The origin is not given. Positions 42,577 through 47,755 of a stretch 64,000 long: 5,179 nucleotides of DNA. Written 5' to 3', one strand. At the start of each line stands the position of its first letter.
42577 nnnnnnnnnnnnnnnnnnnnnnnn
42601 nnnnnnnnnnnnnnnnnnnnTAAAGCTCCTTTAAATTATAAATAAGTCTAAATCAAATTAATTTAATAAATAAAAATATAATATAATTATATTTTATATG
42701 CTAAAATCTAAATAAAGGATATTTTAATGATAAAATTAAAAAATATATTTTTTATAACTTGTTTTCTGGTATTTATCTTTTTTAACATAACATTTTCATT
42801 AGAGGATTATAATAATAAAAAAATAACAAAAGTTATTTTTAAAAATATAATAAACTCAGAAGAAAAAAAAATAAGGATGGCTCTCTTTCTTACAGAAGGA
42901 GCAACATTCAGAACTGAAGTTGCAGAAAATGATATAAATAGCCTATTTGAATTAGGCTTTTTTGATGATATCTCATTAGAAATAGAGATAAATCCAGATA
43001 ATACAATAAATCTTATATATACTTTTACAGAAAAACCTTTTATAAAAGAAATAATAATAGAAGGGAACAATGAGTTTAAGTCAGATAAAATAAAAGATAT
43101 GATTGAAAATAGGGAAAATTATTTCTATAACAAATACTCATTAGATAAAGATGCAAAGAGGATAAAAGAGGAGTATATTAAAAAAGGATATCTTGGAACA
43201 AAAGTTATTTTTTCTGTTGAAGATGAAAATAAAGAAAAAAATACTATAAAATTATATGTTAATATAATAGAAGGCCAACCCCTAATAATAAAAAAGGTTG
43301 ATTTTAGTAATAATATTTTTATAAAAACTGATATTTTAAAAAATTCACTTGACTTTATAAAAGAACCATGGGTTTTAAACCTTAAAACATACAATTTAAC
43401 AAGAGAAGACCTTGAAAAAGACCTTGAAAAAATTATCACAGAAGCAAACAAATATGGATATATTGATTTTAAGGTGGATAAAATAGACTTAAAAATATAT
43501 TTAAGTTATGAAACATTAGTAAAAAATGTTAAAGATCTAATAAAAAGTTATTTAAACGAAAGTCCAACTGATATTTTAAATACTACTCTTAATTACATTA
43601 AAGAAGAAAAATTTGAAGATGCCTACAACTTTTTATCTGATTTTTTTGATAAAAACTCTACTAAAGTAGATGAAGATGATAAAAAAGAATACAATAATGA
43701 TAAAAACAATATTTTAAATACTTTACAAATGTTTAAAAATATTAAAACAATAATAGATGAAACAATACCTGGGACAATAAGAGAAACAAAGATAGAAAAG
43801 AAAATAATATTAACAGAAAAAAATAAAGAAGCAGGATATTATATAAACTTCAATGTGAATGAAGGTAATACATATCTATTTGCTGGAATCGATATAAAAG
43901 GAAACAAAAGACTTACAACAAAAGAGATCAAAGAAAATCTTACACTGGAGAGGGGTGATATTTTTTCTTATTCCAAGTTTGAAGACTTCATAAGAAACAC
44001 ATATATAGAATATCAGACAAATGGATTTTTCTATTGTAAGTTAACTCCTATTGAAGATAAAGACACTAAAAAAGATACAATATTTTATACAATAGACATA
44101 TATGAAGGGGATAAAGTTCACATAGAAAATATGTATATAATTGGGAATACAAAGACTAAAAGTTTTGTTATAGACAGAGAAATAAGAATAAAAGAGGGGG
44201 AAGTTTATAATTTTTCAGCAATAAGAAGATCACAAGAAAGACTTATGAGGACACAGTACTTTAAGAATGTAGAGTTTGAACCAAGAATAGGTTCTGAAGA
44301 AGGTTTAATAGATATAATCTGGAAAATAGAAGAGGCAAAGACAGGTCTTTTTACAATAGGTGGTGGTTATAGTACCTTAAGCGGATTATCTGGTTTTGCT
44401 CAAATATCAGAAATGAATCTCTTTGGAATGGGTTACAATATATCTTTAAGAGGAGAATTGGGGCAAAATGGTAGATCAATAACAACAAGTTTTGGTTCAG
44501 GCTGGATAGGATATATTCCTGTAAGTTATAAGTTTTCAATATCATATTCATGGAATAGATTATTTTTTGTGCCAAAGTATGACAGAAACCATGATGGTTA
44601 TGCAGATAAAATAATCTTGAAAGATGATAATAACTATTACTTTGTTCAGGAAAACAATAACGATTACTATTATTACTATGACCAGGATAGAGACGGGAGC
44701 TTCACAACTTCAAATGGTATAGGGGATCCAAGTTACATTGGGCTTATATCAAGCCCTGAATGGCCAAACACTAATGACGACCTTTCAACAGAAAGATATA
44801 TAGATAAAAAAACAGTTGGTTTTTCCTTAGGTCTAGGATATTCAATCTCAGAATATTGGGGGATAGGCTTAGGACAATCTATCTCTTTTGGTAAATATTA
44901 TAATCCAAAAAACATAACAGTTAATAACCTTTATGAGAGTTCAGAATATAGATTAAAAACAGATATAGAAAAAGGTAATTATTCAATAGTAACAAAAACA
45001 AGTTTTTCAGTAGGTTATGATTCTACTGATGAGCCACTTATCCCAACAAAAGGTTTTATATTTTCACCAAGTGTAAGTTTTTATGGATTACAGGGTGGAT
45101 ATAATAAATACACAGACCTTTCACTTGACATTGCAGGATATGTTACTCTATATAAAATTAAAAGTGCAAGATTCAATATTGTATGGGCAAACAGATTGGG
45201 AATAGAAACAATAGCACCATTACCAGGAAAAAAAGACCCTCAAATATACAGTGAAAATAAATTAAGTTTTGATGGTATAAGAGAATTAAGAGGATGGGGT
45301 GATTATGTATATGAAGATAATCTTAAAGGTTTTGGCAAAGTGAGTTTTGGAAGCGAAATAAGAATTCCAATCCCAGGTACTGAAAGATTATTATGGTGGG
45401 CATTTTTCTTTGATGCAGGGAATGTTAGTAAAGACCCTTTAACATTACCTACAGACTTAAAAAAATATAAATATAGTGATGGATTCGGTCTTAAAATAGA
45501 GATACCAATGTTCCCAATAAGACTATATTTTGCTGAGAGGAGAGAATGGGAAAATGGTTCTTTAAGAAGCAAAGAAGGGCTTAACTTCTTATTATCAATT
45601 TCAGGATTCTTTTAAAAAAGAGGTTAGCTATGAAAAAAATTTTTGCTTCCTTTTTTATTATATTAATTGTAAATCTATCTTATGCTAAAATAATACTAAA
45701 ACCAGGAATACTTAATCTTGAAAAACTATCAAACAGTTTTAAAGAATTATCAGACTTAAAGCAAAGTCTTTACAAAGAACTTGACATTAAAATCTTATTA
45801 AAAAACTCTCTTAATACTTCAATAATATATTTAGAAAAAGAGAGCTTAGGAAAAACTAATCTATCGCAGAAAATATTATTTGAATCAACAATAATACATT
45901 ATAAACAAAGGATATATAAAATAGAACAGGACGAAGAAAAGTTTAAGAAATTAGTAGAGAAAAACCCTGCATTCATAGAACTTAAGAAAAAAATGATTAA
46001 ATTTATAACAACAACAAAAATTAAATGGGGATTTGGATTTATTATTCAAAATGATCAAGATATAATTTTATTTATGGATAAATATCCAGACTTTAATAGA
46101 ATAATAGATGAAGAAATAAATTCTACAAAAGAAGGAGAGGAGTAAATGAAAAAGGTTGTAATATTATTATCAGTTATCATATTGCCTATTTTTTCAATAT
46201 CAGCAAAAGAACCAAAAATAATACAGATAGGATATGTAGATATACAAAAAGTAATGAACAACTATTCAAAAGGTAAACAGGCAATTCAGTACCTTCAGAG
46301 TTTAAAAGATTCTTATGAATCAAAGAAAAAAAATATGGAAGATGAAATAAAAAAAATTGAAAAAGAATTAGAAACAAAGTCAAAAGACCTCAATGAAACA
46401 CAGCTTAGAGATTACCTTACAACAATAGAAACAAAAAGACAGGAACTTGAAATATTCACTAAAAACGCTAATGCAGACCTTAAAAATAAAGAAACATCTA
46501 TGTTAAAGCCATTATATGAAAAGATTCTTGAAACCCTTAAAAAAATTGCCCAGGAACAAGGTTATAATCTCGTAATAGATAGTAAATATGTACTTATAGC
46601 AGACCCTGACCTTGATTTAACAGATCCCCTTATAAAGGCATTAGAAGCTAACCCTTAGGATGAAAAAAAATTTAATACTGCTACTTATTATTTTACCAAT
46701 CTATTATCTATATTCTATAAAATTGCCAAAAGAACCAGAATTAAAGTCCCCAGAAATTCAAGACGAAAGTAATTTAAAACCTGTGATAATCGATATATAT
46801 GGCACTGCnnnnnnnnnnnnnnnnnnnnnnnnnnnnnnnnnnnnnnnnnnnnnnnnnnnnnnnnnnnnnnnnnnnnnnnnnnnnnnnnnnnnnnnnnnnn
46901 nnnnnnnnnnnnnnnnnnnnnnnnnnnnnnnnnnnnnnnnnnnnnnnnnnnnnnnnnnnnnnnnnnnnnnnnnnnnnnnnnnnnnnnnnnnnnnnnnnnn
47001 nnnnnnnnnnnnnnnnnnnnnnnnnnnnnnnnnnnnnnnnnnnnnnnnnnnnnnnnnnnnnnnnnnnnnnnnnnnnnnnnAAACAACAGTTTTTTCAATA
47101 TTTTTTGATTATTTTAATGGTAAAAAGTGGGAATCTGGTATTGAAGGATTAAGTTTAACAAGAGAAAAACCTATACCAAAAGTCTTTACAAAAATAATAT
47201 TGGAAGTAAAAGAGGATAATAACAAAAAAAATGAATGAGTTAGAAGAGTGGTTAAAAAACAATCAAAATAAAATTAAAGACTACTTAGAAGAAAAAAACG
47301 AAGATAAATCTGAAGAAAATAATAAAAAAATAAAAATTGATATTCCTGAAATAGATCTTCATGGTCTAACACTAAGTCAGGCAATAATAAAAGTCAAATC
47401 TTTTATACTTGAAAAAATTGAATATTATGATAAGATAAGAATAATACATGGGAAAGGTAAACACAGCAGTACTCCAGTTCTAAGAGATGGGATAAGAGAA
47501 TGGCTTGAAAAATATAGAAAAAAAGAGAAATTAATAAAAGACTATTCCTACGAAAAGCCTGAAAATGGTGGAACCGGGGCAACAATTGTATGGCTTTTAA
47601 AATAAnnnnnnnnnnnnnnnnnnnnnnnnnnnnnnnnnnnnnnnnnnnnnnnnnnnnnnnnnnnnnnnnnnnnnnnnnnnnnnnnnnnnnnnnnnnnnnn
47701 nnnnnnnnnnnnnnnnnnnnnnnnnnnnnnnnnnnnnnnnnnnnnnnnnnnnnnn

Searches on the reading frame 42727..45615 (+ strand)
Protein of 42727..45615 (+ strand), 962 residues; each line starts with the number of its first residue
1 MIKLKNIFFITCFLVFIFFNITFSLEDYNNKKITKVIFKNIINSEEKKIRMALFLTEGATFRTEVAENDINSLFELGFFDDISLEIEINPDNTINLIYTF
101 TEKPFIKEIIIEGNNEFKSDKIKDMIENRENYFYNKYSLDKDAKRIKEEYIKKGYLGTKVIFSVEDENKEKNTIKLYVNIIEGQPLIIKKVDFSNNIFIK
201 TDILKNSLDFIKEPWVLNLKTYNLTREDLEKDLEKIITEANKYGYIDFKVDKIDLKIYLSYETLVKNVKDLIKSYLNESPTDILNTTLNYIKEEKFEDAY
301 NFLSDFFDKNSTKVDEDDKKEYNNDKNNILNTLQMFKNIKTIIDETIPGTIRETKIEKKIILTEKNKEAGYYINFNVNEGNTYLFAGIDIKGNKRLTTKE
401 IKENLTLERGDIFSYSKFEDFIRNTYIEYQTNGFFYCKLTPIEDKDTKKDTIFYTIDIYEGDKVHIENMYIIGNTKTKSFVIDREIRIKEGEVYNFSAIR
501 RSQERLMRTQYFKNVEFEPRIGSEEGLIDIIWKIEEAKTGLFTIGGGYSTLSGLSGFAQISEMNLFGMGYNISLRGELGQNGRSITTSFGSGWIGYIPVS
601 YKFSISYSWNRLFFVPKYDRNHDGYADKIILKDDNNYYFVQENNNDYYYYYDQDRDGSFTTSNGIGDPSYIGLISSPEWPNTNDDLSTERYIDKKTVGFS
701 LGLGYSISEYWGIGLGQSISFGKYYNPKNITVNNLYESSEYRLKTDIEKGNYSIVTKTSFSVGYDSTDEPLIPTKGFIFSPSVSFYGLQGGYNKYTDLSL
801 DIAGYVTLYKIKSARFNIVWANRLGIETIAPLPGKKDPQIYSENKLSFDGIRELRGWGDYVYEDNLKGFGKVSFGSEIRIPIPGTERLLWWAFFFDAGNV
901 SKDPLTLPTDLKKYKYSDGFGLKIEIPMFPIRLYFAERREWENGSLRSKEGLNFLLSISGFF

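Call 5: search_protein_families(library=pfam, proteins=[window:42727-45615:+], max_evalue=0.001)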
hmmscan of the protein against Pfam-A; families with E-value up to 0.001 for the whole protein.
window:42727-45615:+ (962 aa): 3 families
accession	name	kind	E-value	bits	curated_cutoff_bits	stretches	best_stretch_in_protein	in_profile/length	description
PF07244.20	POTRA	-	2e-40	137.8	21.3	5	105-183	2-79/79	Surface antigen variable number repeat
PF01103.29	Omp85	-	8.5e-27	94.9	24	1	564-937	1-304/325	Omp85 superfamily domain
PF08479.16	POTRA_2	-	8e-05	22.9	24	1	106-178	3-73/76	POTRA domain, ShlB-type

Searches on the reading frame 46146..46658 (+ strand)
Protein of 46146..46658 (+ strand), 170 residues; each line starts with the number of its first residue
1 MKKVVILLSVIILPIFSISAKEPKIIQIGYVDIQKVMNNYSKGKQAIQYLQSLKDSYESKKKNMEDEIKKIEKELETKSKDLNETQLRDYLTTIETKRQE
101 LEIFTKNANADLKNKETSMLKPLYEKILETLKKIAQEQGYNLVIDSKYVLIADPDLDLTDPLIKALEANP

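Call 30: search_protein_families(library=pfam, proteins=[window:46146-46658:+], max_evalue=0.0001)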
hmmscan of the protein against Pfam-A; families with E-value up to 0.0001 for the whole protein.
window:46146-46658:+ (170 aa): 1 family
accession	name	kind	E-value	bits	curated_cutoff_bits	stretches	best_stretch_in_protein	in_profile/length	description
PF03938.19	OmpH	-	3.4e-26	92.6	32.4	1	28-166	2-141/141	Outer membrane protein (OmpH-like)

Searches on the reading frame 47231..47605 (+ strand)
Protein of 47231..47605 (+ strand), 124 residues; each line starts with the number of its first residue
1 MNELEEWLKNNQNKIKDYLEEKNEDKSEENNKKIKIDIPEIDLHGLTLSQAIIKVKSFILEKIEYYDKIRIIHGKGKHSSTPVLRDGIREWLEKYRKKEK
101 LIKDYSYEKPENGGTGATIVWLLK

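Call 30: search_protein_families(library=pfam, proteins=[window:47231-47605:+], max_evalue=0.0001)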
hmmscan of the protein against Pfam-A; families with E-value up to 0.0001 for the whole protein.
window:47231-47605:+ (124 aa): 1 family
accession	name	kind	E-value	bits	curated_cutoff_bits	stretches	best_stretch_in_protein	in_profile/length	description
PF01713.27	Smr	-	1.3e-20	73.8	25.7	1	41-122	1-76/77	Smr domain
